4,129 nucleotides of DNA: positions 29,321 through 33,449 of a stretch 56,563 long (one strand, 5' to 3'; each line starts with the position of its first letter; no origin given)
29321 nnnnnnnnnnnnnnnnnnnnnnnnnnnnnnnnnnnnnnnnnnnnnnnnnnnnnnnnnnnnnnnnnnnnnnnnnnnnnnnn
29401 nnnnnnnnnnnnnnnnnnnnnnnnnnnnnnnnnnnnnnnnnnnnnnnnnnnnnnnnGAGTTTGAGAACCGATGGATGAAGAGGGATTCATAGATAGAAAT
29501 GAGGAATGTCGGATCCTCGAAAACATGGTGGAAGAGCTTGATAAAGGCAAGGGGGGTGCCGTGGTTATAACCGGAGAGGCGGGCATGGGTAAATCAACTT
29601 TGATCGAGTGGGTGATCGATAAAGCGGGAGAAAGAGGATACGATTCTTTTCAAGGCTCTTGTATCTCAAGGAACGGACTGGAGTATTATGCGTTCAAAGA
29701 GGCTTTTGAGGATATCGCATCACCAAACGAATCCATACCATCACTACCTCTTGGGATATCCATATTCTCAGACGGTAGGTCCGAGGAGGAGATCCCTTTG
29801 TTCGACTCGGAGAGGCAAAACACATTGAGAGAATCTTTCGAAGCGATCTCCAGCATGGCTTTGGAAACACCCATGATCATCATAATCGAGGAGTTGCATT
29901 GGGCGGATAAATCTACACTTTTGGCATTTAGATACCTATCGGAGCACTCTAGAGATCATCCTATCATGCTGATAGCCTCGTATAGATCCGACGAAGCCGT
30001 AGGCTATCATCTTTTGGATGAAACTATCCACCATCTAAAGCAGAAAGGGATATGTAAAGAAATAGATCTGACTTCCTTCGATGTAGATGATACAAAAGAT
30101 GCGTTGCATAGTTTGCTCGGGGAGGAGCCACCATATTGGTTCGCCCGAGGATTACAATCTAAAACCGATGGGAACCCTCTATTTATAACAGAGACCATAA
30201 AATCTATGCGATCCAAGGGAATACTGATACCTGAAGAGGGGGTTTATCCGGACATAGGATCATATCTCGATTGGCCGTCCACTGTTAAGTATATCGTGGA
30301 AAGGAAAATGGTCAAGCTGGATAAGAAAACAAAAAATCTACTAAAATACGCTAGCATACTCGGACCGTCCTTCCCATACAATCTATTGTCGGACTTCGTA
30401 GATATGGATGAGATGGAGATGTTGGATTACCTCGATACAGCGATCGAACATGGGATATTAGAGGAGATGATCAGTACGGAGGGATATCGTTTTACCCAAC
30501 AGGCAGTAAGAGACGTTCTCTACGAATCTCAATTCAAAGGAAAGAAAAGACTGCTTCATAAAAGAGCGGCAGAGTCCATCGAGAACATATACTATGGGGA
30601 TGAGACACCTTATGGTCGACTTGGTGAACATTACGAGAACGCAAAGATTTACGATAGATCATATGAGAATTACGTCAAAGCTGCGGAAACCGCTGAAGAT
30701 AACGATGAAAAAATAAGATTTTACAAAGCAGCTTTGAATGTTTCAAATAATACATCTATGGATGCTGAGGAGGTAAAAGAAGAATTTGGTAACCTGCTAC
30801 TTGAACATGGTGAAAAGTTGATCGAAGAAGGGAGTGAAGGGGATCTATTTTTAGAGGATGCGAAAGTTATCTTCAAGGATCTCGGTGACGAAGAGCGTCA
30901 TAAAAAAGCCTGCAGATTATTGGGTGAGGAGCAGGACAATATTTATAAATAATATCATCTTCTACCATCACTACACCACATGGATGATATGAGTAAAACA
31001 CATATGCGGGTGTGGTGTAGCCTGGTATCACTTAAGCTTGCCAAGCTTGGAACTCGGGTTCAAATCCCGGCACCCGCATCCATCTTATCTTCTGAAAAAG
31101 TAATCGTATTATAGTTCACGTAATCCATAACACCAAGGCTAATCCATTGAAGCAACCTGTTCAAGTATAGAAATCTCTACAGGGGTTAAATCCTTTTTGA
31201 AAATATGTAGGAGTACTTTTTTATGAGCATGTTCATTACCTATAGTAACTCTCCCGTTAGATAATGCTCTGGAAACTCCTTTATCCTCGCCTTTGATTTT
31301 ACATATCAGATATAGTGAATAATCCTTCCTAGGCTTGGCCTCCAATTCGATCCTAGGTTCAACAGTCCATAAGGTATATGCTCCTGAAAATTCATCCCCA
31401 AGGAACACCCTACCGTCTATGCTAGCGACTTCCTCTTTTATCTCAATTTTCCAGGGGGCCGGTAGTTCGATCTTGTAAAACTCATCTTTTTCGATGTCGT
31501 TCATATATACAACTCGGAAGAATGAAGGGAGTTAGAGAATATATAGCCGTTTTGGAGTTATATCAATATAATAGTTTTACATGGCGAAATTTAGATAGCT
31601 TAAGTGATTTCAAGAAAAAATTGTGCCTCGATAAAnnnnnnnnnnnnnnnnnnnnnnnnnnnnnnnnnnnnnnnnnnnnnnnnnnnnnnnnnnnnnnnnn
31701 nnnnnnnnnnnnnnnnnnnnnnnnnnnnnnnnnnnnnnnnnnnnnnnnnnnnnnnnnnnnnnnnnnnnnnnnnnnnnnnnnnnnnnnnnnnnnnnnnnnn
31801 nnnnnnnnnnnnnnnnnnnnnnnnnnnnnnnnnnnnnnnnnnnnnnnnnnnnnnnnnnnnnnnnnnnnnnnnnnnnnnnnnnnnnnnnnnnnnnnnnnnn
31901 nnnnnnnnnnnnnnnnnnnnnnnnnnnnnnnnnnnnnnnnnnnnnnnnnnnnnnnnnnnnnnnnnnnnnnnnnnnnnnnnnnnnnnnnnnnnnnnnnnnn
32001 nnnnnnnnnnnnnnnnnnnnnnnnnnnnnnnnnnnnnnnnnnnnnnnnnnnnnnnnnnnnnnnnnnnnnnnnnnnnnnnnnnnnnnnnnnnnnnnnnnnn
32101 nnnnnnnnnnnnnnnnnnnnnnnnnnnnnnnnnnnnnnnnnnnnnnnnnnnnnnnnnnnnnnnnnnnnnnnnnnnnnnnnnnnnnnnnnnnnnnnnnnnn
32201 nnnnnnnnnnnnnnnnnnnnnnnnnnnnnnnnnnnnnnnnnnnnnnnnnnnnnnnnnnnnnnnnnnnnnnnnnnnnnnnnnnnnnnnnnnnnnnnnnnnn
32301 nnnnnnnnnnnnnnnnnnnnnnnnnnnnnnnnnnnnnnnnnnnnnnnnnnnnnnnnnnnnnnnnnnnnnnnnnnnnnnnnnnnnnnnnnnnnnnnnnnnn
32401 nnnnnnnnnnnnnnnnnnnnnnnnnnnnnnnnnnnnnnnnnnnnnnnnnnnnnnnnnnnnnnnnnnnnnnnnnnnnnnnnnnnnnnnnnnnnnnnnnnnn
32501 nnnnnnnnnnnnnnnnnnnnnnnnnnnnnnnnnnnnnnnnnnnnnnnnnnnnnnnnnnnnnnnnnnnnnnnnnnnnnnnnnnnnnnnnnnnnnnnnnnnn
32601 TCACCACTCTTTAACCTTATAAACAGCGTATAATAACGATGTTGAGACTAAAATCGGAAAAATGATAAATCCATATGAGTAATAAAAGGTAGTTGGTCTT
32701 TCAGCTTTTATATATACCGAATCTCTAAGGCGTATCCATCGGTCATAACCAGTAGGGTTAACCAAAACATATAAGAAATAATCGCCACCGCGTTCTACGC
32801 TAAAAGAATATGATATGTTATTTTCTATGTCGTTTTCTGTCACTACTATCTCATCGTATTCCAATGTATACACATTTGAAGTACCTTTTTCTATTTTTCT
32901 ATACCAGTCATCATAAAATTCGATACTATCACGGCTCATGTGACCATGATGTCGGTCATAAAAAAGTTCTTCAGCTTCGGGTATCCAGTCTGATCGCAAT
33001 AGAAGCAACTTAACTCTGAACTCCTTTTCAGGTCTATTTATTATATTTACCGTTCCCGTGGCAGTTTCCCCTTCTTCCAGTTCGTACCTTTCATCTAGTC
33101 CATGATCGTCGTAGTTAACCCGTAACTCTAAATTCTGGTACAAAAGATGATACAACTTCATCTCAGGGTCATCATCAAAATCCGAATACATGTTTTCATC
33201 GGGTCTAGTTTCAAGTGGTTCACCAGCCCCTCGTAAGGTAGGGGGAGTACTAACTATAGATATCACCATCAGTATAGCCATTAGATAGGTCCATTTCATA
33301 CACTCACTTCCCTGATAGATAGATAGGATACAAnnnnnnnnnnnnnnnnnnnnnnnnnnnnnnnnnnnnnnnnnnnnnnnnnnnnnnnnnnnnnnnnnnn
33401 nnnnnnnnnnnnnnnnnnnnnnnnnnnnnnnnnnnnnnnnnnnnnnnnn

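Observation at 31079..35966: AT-richer six-gene operon next to tRNA-Gly: ABC-2 transporter plus three bitopic surface proteins of unknown family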

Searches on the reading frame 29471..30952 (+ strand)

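Call 4: search_protein_families(library=pfam, proteins=[window:29471-30952:+], max_evalue=1)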
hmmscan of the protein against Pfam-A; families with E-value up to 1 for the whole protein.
window:29471-30952:+ (493 aa): 18 families
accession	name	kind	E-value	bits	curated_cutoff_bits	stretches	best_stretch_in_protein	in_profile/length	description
PF13191.12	AAA_16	-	1.2e-15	58.9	32.6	1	9-168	5-167/167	AAA ATPase domain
PF13401.12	AAA_22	-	1.9e-06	28.7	27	1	28-169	5-122/130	AAA domain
PF01637.24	ATPase_2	-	2.5e-05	24.6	33.2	1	6-145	1-122/225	ATPase domain predominantly from Archaea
PF05729.18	NACHT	-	0.00055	20.2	26.7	1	31-59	3-31/167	NACHT domain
PF20720.3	nSTAND3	-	0.0011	19.2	27.2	1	19-61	10-50/155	Novel STAND NTPase 3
PF25199.1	nSTAND_NTPase5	-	0.0012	19.1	34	1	9-45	22-58/145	Novel STAND NTPase 5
PF03266.21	NTPase_1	-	0.0021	18.4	23.9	1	31-57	2-28/168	NTPase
PF24883.2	NPHP3_N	-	0.003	18.2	24.8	1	27-142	21-133/164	Nephrocystin 3, N-terminal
PF00004.35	AAA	-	0.0039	18.1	21.2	1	32-145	2-69/131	ATPase family associated with various cellular activities (AAA)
PF00931.28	NB-ARC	-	0.0048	16.6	23.5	1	16-67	5-59/248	NB-ARC domain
PF13555.12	AAA_29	-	0.012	15.7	27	1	28-45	22-39/61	P-loop containing region of AAA domain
PF00005.33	ABC_tran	-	0.02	15.9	25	1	27-63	10-47/137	ABC transporter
PF10236.15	DAP3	-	0.021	14.5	23.1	1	9-51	4-46/311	Mitochondrial ribosomal death-associated protein 3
PF03308.22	MeaB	-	0.036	13.5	23.1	1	14-57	21-62/273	Methylmalonyl Co-A mutase-associated GTPase MeaB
PF10923.14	BrxC_BrxD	-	0.054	12.8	22.2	1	9-57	30-78/414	BREX system ATP-binding protein BrxC/D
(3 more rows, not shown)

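Call 5: search_protein_families(library=ncbifam, proteins=[window:29471-30952:+], max_evalue=1)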
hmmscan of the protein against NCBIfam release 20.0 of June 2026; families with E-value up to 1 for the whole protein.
window:29471-30952:+ (493 aa): 13 families
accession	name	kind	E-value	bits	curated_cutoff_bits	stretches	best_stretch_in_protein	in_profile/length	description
TIGR03903.1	TOMM_kin_cyc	equivalog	2.2e-28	98.7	705.75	2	119-423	620-919/1267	TOMM system kinase/cyclase fusion protein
TIGR00750.1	lao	equivalog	0.0091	15.1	240.75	1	24-57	30-63/300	methylmalonyl Co-A mutase-associated GTPase MeaB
NF010248.0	PRK13695.1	equivalog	0.0093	15.7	156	1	31-57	6-32/180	NTPase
NF058535.1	antiphage_EruA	equivalog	0.029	12.5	1000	1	28-54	24-50/1318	NACHT domain-containing antiphage protein EruA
TIGR01420.1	pilT_fam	subfamily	0.03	13.5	319.1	1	17-52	111-146/343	PilT/PilU family type 4a pilus ATPase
TIGR03015.1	pepcterm_ATPase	hypoth_equivalog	0.036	13.5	324.5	1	27-52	42-67/269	XrtA/PEP-CTERM system-associated ATPase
NF008453.0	PRK11308.1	subfamily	0.036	13.3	408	1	4-46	26-66/334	dipeptide ABC transporter ATP-binding protein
TIGR03608.1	L_ocin_972_ABC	subfamily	0.046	13.2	254.85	1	14-46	12-42/206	putative bacteriocin export ABC transporter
TIGR01978.1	sufC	equivalog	0.06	12.8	212.8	1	11-51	11-49/243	Fe-S cluster assembly ATPase SufC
NF000355.4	ribo_prot_ABC_F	equivalog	0.075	11.9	380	1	27-51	338-362/499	ribosomal protection-like ABC-F family protein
TIGR02211.1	LolD_lipo_ex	equivalog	0.079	12.5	307.75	1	7-46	12-49/221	lipoprotein-releasing ABC transporter ATP-binding protein LolD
TIGR01189.1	ccmA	equivalog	0.14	11.8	131.6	1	12-45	12-43/198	heme ABC exporter ATP-binding protein CcmA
TIGR04291.1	arsen_driv_ArsA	equivalog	0.16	10.6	650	1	10-58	302-350/565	arsenical pump-driving ATPase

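Call 64: search_protein_families(library=padloc, proteins=[window:29471-30952:+], max_evalue=0.01)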
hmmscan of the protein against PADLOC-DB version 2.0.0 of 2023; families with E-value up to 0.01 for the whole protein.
window:29471-30952:+ (493 aa): 2 families
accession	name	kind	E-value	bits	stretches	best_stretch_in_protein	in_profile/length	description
PDLC04140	mad8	-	0.00019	19.1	1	24-61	23-58/314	mads_8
PDLC02793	SspF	-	0.005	13.3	1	15-54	39-78/600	SspF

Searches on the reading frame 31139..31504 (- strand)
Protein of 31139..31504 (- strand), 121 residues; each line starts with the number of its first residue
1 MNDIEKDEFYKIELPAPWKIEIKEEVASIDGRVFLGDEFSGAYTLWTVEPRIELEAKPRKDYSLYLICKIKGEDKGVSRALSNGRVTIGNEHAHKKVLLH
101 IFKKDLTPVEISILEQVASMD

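Call 4: search_protein_families(library=pfam, proteins=[window:31139-31504:-], max_evalue=1)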
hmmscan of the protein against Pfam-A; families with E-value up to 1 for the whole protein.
window:31139-31504:- (121 aa): 0 families

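Call 5: search_protein_families(library=ncbifam, proteins=[window:31139-31504:-], max_evalue=1)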
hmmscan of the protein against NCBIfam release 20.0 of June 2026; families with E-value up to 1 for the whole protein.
window:31139-31504:- (121 aa): 0 families

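Call 64: search_protein_families(library=padloc, proteins=[window:31139-31504:-], max_evalue=0.01)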
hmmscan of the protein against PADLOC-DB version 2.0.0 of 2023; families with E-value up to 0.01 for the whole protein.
window:31139-31504:- (121 aa): 0 families

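Call 77: search_solved_structures(query=window:31139-31504:-, max_evalue=10)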
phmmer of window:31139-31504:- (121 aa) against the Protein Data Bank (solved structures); distinct sequences matched with E-value up to 10: 4.
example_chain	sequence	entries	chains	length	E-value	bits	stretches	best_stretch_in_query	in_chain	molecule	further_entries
2pdo_A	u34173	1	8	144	0.33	14.4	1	31-77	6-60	Acetyltransferase ypeA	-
6yef_n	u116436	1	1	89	0.78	13.2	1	64-98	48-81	30S ribosomal protein S14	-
4qus_A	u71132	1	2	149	1.2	12.6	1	32-77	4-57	Acetyltransferase YpeA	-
4qvt_A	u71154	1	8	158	1.4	12.4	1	32-77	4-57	Acetyltransferase YpeA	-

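Call 78: search_protein_families(library=phrogs, proteins=[window:31139-31504:-], max_evalue=0.1)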
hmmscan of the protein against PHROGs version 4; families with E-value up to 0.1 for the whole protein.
window:31139-31504:- (121 aa): 0 families

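Call 80: list_cluster_members(proteins=[window:31139-31504:-, window:32601-33299:-, window:34930-35877:-, window:34046-34963:-, window:33334-34053:-])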
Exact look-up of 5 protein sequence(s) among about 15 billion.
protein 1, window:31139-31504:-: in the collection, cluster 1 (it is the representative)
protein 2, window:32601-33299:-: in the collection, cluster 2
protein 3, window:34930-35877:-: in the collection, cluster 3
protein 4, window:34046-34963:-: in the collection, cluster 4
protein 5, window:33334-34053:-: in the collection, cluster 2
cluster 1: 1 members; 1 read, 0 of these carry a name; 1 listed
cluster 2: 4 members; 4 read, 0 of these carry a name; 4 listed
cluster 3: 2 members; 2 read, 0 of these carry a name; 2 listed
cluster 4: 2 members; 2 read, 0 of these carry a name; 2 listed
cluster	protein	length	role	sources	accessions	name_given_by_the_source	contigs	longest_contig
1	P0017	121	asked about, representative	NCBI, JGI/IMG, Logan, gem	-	-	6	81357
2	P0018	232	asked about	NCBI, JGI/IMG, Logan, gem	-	-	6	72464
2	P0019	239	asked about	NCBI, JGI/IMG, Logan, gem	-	-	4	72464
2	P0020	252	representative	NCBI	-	-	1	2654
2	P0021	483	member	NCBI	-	-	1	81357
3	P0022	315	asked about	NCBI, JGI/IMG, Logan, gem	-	-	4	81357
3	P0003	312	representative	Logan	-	-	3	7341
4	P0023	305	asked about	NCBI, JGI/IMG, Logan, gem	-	-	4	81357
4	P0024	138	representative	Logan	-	-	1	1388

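Call 83: find_encoding_contigs(protein=P0020, flank=3000, max_places=4)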
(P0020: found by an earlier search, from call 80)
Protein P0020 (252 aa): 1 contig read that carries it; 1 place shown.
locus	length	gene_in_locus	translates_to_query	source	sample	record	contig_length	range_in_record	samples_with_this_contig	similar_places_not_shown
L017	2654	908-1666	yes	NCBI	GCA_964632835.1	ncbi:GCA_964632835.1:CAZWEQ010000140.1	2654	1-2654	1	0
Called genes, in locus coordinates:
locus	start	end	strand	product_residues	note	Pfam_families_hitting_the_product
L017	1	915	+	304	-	?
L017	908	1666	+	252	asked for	PF12730:ABC2_membrane_4 (weak)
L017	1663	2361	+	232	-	-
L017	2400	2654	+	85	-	?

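Call 84: find_encoding_contigs(protein=P0021, flank=3000, max_places=4)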
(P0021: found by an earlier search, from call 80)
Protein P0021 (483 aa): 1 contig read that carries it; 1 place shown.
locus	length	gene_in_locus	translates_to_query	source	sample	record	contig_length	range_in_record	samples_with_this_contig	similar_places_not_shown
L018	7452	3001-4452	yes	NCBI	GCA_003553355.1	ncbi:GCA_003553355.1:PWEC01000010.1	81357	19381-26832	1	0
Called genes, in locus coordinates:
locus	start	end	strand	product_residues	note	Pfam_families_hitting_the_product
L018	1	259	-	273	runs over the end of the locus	PF01965:DJ-1_PfpI (weak), PF13507:GATase_5, PF00117:GATase (weak), PF07685:GATase_3 (weak)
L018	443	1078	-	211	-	PF25084:LbH_EIF2B (weak), PF25087:GMPPB_C, PF00132:Hexapep, PF14602:Hexapep_2 (weak)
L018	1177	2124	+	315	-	-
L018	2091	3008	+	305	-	PF00005:ABC_tran, PF13304:AAA_21 (weak)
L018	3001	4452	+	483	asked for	PF12730:ABC2_membrane_4 (weak)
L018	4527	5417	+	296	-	-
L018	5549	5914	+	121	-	-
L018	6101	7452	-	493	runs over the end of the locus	PF13191:AAA_16, PF13401:AAA_22 (weak)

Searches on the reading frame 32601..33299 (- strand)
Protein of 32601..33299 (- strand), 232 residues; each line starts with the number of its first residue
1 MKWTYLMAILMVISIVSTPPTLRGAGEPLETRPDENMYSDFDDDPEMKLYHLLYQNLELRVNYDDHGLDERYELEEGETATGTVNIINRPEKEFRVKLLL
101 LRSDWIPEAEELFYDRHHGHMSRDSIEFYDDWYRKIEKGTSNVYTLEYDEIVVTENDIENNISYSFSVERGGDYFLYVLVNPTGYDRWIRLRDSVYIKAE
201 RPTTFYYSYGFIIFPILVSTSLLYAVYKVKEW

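Call 4: search_protein_families(library=pfam, proteins=[window:32601-33299:-], max_evalue=1)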
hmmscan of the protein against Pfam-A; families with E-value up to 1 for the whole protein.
window:32601-33299:- (232 aa): 1 family
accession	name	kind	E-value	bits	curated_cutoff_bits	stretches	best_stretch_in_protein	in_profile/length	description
PF22713.1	SNaCT6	-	0.046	14.4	27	1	144-200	48-103/119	Short NACHT-associated C-Terminal domain, family 6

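Call 5: search_protein_families(library=ncbifam, proteins=[window:32601-33299:-], max_evalue=1)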
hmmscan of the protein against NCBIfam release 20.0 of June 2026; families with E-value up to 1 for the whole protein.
window:32601-33299:- (232 aa): 0 families

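Call 34: find_homologous_proteins(query=A5, max_evalue=0.01)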
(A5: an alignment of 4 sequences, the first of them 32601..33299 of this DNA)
Query A5 (4 sequences) (232 aa, profile of the alignment): 2 proteins with E <= 0.01 among 2230 candidates.
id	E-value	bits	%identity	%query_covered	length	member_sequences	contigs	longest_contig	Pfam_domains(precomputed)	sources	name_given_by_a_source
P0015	1.3e-109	383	22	50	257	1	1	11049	-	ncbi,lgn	-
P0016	7.1e-107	374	27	43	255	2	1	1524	-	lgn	-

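Call 40: search_solved_structures(query=A5, max_evalue=10)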
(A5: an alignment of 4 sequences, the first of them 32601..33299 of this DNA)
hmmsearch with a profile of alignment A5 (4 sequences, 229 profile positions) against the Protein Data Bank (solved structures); distinct sequences matched with E-value up to 10: 2.
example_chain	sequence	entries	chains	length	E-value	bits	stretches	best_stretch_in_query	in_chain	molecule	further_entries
9jtc_C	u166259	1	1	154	1.2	11.9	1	3-75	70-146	Ubiquitin-like protein ISG15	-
6jh1_D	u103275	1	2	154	2.2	11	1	3-75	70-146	Ubiquitin-like protein ISG15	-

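Call 46: predict_structure(alignment_id=A6)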
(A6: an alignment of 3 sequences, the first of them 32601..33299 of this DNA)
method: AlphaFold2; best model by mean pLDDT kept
length: 232 residues; sequences in the alignment: 3
mean_pLDDT: 56.8   pTM: 0.56
mean pLDDT of the five models: 56.8, 54.9, 49.3, 49.2, 47.1
residues with pLDDT >= 90: 0; 70-90: 81; 50-70: 65; < 50: 86
segments of 3 or more residues with pLDDT < 50: 1-3, 11-38, 60-69, 193-232
pLDDT, mean of each block of 10 residues (from residue 1): 51 41 31 41 72 61 41 74 61 76 67 51 76 78 72 59 75 78 81 43 28 27 27 28
secondary structure, 60 per line:
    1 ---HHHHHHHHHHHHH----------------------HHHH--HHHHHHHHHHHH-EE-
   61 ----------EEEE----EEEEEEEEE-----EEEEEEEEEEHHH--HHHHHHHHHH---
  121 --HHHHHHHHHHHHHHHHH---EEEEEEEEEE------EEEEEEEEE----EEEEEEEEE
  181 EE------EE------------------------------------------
elements in order: H4-16 H39-42 H45-56 E71-74 E79-87 E93-102 H108-117 H123-139 E143-152 E159-167 E172-182

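Call 53: fold_search(model_id=the predicted structure, library=pdb)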
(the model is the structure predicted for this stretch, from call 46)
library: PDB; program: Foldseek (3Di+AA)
matches with E <= 10: 1548; with E <= 0.001: 0
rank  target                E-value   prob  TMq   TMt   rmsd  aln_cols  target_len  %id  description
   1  8dku_A                2.1e-03  0.96  0.26  0.17  11.1       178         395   11  CryoEM structure of the A. aeolicus WzmWzt transporter bound to the native O antigen (released 2022-09-21)
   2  8cs9_X                6.1e-03  0.99  0.28  0.11   6.4       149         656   12  Composite reconstruction of Class 1 of the erythrocyte ankyrin-1 complex (released 2022-07-20)
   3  3hrz_B                7.2e-03  0.98  0.28  0.28   8.3       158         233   10  Cobra Venom Factor (CVF) in complex with human factor B (released 2009-07-07)
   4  7uzs                  8.1e-03  0.99  0.28  0.11   8.1       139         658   10  Protein 4.2 (local refinement from consensus reconstruction of ankyrin complex classes) (released 2022-07-20)
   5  3frp_G                8.1e-03  0.96  0.27  0.28  13.6       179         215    8  Crystal Structure of Cobra Venom Factor, a Co-factor for C3- and C5 convertase CVFBb (released 2009-04-28)
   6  7usy_J                8.6e-03  0.30  0.17  0.12  13.9       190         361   12  Structure of C. elegans TMC-1 complex with ARRD-6 (released 2022-10-19)
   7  6fvi                  9.7e-03  0.95  0.26  0.38   7.4       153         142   13  ASH / PapD-like domain of human CEP192 (PapD-like domain 7) (released 2019-03-20)
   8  6byg_A                1.2e-02  0.91  0.25  0.08   6.4       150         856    9  Crystal structure of the nucleophile mutant (E575A) of the GH2 exo-beta-mannanase from Xanthomonas axonopodis pv. citr (released 2018-07-18)
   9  4r7x_A                1.2e-02  0.51  0.22  0.31  11.7       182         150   11  Crystal structure of N-lobe of human ARRDC3(1-180) (released 2014-10-01)
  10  7cg5                  1.7e-02  0.92  0.24  0.49   9.6       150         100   10  Structure of the sensor domain (long construct) of the anti-sigma factor RsgI4 in Pseudobacteroides cellulosolvens (released 2021-06-30)
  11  8dhl_A                1.7e-02  0.87  0.27  0.09   5.9       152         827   12  Tannerella forsythia beta-glucuronidase (L2) (released 2023-05-17)
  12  4ll4_A                1.7e-02  0.57  0.20  0.17   7.8       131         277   11  The structure of the TRX and TXNIP complex (released 2014-02-05)
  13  4r7x_B                2.1e-02  0.41  0.22  0.31  12.9       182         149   12  Crystal structure of N-lobe of human ARRDC3(1-180) (released 2014-10-01)
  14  5jtw_B                2.2e-02  0.80  0.23  0.10   8.2       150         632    9  Crystal structure of complement C4b re-refined using iMDFF (released 2016-08-10)
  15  9uyj_A                2.5e-02  0.25  0.17  0.13  11.4       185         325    9  Cryo-EM structure of the G protein-coupled receptor 1 (GPR1) bound to chemerin and beta-arrestin 1 (Conformation 3) (released 2025-11-19)
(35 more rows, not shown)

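Call 64: search_protein_families(library=padloc, proteins=[window:32601-33299:-], max_evalue=0.01)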
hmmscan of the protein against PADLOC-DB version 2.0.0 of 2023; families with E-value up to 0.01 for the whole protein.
window:32601-33299:- (232 aa): 0 families

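Call 78: search_protein_families(library=phrogs, proteins=[window:32601-33299:-], max_evalue=0.1)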
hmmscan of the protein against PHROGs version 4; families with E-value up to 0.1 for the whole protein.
window:32601-33299:- (232 aa): 0 families
